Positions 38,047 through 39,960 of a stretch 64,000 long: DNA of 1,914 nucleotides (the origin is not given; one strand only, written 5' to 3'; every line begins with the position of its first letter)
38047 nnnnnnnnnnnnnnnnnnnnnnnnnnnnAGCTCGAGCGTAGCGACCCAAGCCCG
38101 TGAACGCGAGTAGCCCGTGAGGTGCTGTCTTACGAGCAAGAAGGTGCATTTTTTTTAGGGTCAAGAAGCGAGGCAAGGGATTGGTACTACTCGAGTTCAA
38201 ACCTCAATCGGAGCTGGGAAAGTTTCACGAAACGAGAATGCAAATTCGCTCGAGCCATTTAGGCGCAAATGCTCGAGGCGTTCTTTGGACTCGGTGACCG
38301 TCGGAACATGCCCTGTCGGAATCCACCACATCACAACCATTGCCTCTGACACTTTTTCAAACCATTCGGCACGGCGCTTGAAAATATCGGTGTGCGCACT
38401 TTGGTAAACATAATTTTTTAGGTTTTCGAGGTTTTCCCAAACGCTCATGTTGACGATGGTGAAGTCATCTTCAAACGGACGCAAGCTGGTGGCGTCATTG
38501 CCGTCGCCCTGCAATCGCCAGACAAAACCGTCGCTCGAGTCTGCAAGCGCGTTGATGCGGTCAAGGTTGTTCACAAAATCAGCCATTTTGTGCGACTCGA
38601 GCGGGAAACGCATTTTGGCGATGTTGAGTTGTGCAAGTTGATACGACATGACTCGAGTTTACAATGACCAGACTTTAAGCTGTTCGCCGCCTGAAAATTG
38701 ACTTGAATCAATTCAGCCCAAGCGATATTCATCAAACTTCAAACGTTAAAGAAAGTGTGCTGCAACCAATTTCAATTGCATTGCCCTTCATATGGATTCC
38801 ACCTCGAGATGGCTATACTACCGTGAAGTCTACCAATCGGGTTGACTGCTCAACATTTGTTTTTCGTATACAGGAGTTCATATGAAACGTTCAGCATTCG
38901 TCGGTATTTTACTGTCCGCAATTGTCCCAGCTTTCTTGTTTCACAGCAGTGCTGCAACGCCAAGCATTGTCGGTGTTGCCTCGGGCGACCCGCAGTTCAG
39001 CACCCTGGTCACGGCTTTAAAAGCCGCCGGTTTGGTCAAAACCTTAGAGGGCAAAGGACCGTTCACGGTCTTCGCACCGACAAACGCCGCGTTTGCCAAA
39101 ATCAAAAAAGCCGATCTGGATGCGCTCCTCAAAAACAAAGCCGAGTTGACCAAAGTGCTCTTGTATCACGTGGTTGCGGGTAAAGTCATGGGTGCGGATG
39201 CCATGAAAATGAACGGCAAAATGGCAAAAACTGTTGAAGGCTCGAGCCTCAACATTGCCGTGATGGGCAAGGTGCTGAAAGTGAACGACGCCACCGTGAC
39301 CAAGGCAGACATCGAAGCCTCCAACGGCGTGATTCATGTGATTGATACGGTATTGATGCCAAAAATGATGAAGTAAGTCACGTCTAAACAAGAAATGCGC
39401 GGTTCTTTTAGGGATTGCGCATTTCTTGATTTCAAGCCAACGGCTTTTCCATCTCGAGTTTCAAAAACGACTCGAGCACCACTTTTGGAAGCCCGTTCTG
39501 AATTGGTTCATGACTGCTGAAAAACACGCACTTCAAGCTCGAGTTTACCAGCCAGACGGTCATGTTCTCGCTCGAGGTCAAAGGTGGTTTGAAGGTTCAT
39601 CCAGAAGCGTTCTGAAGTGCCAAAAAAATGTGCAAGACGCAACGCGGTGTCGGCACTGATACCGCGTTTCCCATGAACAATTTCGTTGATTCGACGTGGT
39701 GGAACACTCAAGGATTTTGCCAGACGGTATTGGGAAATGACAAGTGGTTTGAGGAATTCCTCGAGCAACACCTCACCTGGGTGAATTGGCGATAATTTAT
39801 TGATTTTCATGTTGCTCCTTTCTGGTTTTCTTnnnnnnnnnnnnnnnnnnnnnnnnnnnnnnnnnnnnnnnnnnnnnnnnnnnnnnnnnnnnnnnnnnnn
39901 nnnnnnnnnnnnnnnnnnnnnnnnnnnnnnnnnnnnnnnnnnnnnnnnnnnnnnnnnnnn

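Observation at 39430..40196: HigBA cassette inserted at the 3' end of a nucleoside phosphorylase gene with a 53-bp target duplication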

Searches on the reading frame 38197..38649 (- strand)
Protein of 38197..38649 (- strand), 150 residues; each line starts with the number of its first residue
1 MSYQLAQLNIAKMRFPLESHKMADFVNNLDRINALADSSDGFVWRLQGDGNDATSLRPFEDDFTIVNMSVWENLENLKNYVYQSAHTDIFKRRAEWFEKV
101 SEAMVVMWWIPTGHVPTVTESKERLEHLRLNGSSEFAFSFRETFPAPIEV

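Call 6: search_protein_families(library=pfam, proteins=[window:38197-38649:-])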
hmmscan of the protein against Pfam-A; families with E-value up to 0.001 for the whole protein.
window:38197-38649:- (150 aa): 1 family
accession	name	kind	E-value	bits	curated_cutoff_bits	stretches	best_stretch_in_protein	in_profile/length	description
PF11695.14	DUF3291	-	4.3e-59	198.6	23.5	1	5-142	1-138/139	Domain of unknown function (DUF3291)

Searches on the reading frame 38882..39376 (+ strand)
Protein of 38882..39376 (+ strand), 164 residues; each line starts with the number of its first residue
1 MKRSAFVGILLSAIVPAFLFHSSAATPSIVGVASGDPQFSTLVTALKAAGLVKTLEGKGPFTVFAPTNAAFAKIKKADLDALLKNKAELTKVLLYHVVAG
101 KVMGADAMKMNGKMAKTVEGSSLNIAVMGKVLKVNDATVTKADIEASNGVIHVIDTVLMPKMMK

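Call 6: search_protein_families(library=pfam, proteins=[window:38882-39376:+])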
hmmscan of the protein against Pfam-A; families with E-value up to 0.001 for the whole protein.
window:38882-39376:+ (164 aa): 1 family
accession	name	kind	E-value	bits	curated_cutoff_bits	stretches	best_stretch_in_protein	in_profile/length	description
PF02469.27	Fasciclin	-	1.6e-41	141.8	22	1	37-160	1-123/123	Fasciclin domain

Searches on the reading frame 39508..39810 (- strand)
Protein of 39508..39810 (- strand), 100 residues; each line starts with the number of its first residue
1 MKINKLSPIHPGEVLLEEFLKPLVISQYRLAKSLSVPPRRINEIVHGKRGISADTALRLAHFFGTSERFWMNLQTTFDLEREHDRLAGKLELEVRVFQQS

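Call 6: search_protein_families(library=pfam, proteins=[window:39508-39810:-])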
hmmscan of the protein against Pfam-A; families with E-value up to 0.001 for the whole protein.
window:39508-39810:- (100 aa): 2 families
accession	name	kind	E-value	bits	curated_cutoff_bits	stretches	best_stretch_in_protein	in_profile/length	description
PF01381.28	HTH_3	-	3.3e-08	33.9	23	1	18-69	3-54/55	Helix-turn-helix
PF12844.13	HTH_19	-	0.00021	21.6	30.2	1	19-67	7-55/64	Helix-turn-helix domain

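Call 70: search_protein_families(library=ncbifam, proteins=[window:39508-39810:-])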
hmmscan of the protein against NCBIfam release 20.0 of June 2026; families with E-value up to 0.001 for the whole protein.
window:39508-39810:- (100 aa): 1 family
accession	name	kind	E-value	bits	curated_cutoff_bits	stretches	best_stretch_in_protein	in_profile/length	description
TIGR02607.1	antidote_HigA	equivalog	3.8e-32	110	47.7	1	6-81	2-77/81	HigA family addiction module antitoxin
